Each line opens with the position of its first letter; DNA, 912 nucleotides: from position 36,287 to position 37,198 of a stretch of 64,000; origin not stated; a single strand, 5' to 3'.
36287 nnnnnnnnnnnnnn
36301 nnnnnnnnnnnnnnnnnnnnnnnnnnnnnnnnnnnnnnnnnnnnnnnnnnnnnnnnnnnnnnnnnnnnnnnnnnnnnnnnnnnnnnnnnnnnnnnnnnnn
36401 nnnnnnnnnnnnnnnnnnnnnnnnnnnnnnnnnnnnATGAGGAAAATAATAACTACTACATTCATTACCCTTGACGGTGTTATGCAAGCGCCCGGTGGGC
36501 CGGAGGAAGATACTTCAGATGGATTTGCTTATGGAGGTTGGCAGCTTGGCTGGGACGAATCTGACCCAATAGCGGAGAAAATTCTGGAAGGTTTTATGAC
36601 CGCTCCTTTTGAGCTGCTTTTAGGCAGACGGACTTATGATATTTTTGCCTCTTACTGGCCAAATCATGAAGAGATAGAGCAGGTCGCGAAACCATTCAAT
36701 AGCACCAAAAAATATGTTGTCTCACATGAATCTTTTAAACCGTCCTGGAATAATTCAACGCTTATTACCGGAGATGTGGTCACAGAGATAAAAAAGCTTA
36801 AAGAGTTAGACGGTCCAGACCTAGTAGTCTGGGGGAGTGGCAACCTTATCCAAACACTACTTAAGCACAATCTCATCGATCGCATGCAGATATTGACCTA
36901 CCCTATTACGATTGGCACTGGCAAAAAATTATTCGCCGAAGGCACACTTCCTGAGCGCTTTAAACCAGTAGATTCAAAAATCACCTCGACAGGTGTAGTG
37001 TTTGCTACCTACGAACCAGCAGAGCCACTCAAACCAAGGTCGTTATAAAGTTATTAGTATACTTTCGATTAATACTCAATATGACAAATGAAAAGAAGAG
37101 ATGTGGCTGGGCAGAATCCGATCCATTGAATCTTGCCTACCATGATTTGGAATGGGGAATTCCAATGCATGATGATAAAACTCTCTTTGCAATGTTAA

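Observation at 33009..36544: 3.4-kb surface-protein cassette bracketed by a 108-bp direct duplication of the 5' end of the adjacent RibD_C/DHFR-like gene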

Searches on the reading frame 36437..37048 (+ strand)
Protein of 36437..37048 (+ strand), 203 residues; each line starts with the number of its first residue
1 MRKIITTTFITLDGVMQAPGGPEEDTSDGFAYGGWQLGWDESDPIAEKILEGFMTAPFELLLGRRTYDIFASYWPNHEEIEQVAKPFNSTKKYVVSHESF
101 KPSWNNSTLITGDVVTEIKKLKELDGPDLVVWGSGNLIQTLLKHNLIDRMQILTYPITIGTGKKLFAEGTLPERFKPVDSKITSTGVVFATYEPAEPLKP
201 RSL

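Call 9: search_protein_families(library=pfam, proteins=[window:36437-37048:+], max_evalue=0.01)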
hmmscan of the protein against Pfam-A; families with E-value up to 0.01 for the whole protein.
window:36437-37048:+ (203 aa): 1 family
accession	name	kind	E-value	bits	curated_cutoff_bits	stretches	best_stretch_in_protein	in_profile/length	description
PF01872.23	RibD_C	-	1.2e-19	71.3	24.1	1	2-188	1-196/197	RibD C-terminal domain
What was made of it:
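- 36437..37048 (+): Intact RibD_C / DHFR-family gene (203 aa). Its first 108 nt (36437-36544) are copy B. Pfam PF01872 covering profile positions 1-196 of 197 (call 9).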

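Call 13: find_encoding_contigs(protein=window:36437-37048:+, flank=10000, max_places=10)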
Protein window:36437-37048:+ (203 aa): no gene with exactly this product is on record in the collection.

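Call 15: find_homologous_proteins(query=window:36437-37048:+, max_evalue=1e-20)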
Query window:36437-37048:+ (203 aa): 7995 proteins with E <= 1e-20 among 8000 candidates; the best 120 are listed.
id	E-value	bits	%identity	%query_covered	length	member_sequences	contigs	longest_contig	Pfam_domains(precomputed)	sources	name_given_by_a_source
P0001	1.1e-123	428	100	93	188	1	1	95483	PF01872.23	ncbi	-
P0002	6.5e-107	374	82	98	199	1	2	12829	PF01872.23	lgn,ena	-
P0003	2.3e-106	372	80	100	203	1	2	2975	PF01872.23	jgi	jgi:dihydrofolate reductase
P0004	5.3e-106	371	80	99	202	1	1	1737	PF01872.23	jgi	jgi:dihydrofolate reductase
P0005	8.0e-104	363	77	100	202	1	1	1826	PF01872.23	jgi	jgi:dihydrofolate reductase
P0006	2.5e-103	362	82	98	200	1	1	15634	PF01872.23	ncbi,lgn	ncbi:dihydrofolate reductase family protein [soil metagenome]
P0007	1.2e-102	360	81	98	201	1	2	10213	PF01872.23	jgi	jgi:dihydrofolate reductase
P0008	7.4e-102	357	77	100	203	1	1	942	PF01872.23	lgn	-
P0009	5.2e-101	354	78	98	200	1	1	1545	PF01872.23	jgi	jgi:dihydrofolate reductase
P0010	2.2e-100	352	74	100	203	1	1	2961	PF01872.23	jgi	jgi:dihydrofolate reductase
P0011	2.8e-100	352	76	100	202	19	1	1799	PF01872.23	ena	-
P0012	3.3e-100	352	78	98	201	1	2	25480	PF01872.23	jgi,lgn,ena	-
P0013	3.9e-100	351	78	100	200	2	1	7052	PF01872.23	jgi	jgi:dihydrofolate reductase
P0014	9.0e-100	350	76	98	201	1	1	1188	PF01872.23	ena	-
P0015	1.2e-99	350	77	100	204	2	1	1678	PF01872.23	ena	-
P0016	1.4e-99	350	76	100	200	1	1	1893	PF01872.23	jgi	-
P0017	2.1e-99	349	78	100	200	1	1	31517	PF01872.23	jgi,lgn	-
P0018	2.3e-99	349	77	100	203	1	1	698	PF01872.23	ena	-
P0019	3.6e-99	348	78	98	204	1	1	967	PF01872.23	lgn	-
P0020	6.5e-99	347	78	100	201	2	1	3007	PF01872.23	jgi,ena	jgi:dihydrofolate reductase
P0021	8.5e-99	347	79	98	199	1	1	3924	PF01872.23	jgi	jgi:dihydrofolate reductase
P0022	8.8e-99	347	78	99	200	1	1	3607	PF01872.23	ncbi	-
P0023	1.9e-98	346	75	98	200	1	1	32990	PF01872.23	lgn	-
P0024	2.4e-98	346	76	98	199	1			PF01872.23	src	-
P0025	2.4e-98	346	76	100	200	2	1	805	PF01872.23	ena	-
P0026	2.5e-98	346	76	100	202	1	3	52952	PF01872.23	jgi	jgi:dihydrofolate reductase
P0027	2.7e-98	345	76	99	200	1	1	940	PF01872.23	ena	-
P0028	2.7e-98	345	75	99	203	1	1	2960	PF01872.23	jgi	jgi:dihydrofolate reductase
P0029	2.7e-98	345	78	98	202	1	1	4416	PF01872.23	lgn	-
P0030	1.0e-97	344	73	100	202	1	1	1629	PF01872.23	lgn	-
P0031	1.2e-97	343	77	98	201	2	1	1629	PF01872.23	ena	-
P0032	1.2e-97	343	75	98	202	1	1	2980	PF01872.23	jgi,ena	-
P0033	1.7e-97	343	76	98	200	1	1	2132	PF01872.23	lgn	-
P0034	3.6e-97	342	77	100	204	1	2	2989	PF01872.23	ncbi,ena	-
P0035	4.9e-97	341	76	98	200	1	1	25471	PF01872.23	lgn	-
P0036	5.9e-97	341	77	98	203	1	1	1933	PF01872.23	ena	-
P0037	1.0e-96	340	75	100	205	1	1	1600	PF01872.23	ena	-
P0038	1.1e-96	340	75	98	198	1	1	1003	PF01872.23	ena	-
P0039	1.5e-96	340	75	100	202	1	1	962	PF01872.23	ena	-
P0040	1.5e-96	340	75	98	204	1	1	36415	PF01872.23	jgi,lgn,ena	jgi:dihydrofolate reductase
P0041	1.7e-96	340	73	100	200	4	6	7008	PF01872.23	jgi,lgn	jgi:dihydrofolate reductase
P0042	1.9e-96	339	72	99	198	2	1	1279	PF01872.23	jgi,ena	-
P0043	4.2e-96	338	77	100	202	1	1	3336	PF01872.23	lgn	-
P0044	7.1e-96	338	77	100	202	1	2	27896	PF01872.23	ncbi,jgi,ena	-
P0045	7.1e-96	338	75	98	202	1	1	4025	PF01872.23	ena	-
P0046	8.6e-96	337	76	98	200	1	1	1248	PF01872.23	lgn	-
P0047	1.4e-95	337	75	98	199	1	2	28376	PF01872.23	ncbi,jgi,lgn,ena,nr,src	ncbi:MAG TPA: dihydrofolate reductase family protein [Methylomirabilota bacterium]|nr:dihydrofolate 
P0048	1.5e-95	336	74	100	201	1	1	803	PF01872.23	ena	-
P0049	1.7e-95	336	74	98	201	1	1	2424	PF01872.23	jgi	jgi:dihydrofolate reductase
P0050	1.7e-95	336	73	100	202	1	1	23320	PF01872.23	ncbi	-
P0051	2.1e-95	336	76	100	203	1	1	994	PF01872.23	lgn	-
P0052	2.4e-95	336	73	98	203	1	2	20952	PF01872.23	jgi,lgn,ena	-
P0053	2.6e-95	336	75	100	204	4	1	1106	PF01872.23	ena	-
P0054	2.6e-95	336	74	100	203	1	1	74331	PF01872.23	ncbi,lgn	ncbi:MAG: dihydrofolate reductase family protein [Patescibacteria group bacterium]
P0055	2.7e-95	336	74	98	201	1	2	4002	PF01872.23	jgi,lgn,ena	-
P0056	2.7e-95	336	74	98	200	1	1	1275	PF01872.23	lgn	-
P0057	3.1e-95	335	73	100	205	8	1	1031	PF01872.23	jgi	jgi:dihydrofolate reductase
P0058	4.2e-95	335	75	98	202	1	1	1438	PF01872.23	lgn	-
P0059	4.4e-95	335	72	100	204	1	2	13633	PF01872.23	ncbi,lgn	ncbi:MAG: dihydrofolate reductase family protein [Candidatus Levyibacteriota bacterium]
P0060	4.5e-95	335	75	100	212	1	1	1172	PF01872.23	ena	-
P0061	5.0e-95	335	74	100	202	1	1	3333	PF01872.23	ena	-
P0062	5.0e-95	335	73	98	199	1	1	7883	PF01872.23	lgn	-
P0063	6.1e-95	334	70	100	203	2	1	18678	PF01872.23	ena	-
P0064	7.4e-95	334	73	100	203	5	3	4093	PF01872.23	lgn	-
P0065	9.0e-95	334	73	98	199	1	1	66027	PF01872.23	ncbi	-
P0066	1.2e-94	333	75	98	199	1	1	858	PF01872.23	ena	-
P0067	1.3e-94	333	72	100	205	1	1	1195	PF01872.23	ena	-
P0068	1.3e-94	333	73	98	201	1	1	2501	PF01872.23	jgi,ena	-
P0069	1.4e-94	333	73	98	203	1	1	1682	PF01872.23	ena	-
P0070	1.5e-94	333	73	98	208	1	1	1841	PF01872.23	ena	-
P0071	1.9e-94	333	74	99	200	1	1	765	PF01872.23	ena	-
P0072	2.0e-94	333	75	98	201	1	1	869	PF01872.23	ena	-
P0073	2.1e-94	333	73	99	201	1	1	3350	PF01872.23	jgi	jgi:dihydrofolate reductase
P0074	2.2e-94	333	73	98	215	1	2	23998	PF01872.23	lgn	-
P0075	3.2e-94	332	74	98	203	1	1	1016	PF01872.23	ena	-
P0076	3.4e-94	332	74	98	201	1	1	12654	PF01872.23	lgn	-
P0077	3.6e-94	332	76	99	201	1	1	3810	PF01872.23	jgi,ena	-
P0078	3.7e-94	332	74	98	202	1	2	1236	PF01872.23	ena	-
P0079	4.1e-94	332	76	98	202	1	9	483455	PF01872.23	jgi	jgi:dihydrofolate reductase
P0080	4.3e-94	332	73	100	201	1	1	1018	PF01872.23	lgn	-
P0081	5.9e-94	331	73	98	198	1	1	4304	PF01872.23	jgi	jgi:dihydrofolate reductase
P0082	6.4e-94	331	71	100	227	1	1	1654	PF01872.23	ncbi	-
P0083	7.1e-94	331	74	98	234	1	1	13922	PF01872.23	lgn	-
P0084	7.5e-94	331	75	98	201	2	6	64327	PF01872.23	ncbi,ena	-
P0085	7.7e-94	331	73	100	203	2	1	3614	PF01872.23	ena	-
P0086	8.4e-94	331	74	98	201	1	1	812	PF01872.23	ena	-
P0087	1.1e-93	330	73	98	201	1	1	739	PF01872.23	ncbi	-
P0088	1.2e-93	330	72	98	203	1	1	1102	PF01872.23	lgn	-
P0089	1.2e-93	330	72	100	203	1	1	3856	PF01872.23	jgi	jgi:dihydrofolate reductase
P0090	1.5e-93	330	75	100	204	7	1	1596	PF01872.23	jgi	jgi:dihydrofolate reductase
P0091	1.7e-93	330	74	99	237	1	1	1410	PF01872.23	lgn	-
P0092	2.2e-93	329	74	99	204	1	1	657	PF01872.23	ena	-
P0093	2.4e-93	329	78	98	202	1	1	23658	PF01872.23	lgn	-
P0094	2.5e-93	329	73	100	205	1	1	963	PF01872.23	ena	-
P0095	2.9e-93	329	73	98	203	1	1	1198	PF01872.23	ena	-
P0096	3.5e-93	329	75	98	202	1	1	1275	PF01872.23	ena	-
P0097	3.7e-93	329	75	96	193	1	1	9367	PF01872.23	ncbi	-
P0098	3.7e-93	329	73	100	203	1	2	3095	PF01872.23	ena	-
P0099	4.1e-93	329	72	98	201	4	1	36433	PF01872.23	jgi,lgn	-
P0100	4.2e-93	328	73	100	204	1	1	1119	PF01872.23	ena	-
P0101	4.2e-93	328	70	99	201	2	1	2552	PF01872.23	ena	-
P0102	4.6e-93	328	73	98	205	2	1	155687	PF01872.23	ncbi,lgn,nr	ncbi:MAG TPA: dihydrofolate reductase family protein [Candidatus Peribacteraceae bacterium]|nr:dihyd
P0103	5.4e-93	328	72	99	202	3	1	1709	PF01872.23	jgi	-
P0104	5.7e-93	328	73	98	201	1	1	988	PF01872.23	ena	-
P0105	6.2e-93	328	71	99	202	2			PF01872.23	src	-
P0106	7.2e-93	328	72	98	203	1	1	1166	PF01872.23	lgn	-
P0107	8.7e-93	327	72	99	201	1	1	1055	PF01872.23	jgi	jgi:dihydrofolate reductase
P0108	9.0e-93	327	72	100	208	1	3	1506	PF01872.23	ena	-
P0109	9.2e-93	327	73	98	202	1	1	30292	PF01872.23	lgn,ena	-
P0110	1.0e-92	327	74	96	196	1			PF01872.23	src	-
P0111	1.1e-92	327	72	100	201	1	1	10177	PF01872.23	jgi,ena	-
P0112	1.4e-92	327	73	99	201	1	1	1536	PF01872.23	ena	-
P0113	2.0e-92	326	73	100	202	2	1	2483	PF01872.23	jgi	jgi:dihydrofolate reductase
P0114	2.0e-92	326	73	100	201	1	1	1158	PF01872.23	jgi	jgi:dihydrofolate reductase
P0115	2.1e-92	326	75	100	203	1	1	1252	PF01872.23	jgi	jgi:dihydrofolate reductase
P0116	2.6e-92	326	73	98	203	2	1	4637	PF01872.23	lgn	-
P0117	2.6e-92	326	73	100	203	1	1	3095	PF01872.23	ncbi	-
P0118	2.7e-92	326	72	100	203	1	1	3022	PF01872.23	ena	-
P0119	2.8e-92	326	74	98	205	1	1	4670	PF01872.23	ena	-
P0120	2.8e-92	326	73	99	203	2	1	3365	PF01872.23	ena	-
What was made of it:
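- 36437..37048 (+): 7995 homologs, best 82% aa identity (call 15).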

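Call 16: find_encoding_contigs(protein=P0001, flank=10000, max_places=5)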
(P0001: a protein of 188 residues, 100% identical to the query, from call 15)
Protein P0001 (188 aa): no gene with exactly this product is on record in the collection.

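Call 24: find_encoding_contigs(protein=P0002, flank=8000, max_places=3)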
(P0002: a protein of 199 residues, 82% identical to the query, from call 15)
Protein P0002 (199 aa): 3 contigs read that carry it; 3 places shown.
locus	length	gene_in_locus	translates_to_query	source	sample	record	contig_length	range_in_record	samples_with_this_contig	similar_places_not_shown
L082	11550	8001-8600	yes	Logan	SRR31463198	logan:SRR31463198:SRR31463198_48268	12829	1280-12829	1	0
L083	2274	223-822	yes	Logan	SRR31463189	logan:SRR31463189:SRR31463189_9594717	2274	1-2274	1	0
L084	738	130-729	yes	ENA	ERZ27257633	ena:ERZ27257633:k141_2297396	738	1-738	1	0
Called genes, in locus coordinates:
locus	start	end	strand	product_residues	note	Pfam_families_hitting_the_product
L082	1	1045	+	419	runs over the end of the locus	-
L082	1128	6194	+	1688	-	PF17802:SpaA (faint), PF16656:Pur_ac_phosph_N (weak), PF13620:CarboxypepD_reg (weak), PF17210:SdrD_B, PF16656:Pur_ac_phosph_N, PF00041:fn3 (weak), PF13620:CarboxypepD_reg (weak), PF13715:CarbopepD_reg_2 (weak), +1 more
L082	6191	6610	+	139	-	PF13473:Cupredoxin_1 (weak)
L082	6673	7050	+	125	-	PF00903:Glyoxalase (weak), PF18029:Glyoxalase_6 (weak)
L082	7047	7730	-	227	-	PF02567:PhzC-PhzF (faint)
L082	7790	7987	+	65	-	PF18917:LiaI-LiaF-like_TM1, PF22570:LiaF-TM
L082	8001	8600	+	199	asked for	PF01872:RibD_C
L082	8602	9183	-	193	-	-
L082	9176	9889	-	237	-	-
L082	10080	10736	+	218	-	-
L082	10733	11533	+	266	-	PF00459:Inositol_P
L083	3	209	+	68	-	?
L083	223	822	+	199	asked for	PF01872:RibD_C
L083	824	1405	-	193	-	-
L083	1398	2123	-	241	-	-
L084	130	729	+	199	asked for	PF01872:RibD_C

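Call 25: find_encoding_contigs(protein=P0006, flank=8000, max_places=3)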
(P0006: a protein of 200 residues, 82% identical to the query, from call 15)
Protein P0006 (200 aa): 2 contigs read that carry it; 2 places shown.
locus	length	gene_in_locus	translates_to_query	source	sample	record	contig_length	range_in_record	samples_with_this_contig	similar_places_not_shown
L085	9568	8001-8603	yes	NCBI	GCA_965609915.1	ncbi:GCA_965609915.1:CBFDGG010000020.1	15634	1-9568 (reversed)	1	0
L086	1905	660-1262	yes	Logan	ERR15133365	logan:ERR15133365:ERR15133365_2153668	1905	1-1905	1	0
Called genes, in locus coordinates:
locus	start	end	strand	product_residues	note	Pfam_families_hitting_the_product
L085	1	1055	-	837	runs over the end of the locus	PF00690:Cation_ATPase_N, PF00122:E1-E2_ATPase, PF00702:Hydrolase, PF13246:Cation_ATPase, PF00689:Cation_ATPase_C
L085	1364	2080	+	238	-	PF09335:VTT_dom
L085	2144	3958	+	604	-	PF00989:PAS, PF08448:PAS_4, PF13188:PAS_8 (weak), PF13426:PAS_9, PF08447:PAS_3, PF00512:HisKA, PF02518:HATPase_c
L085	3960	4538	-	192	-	PF02525:Flavodoxin_2, PF03358:FMN_red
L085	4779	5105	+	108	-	PF01638:HxlR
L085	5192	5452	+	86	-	PF02148:zf-UBP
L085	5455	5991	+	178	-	PF01641:SelR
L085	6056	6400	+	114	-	PF06305:LapA_dom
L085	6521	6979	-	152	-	-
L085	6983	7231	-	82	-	-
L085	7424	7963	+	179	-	PF12867:DinB_2 (weak)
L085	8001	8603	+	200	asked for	PF01872:RibD_C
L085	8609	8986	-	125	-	PF09966:DUF2200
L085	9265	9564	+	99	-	-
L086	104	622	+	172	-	PF12867:DinB_2 (weak)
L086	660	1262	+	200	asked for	PF01872:RibD_C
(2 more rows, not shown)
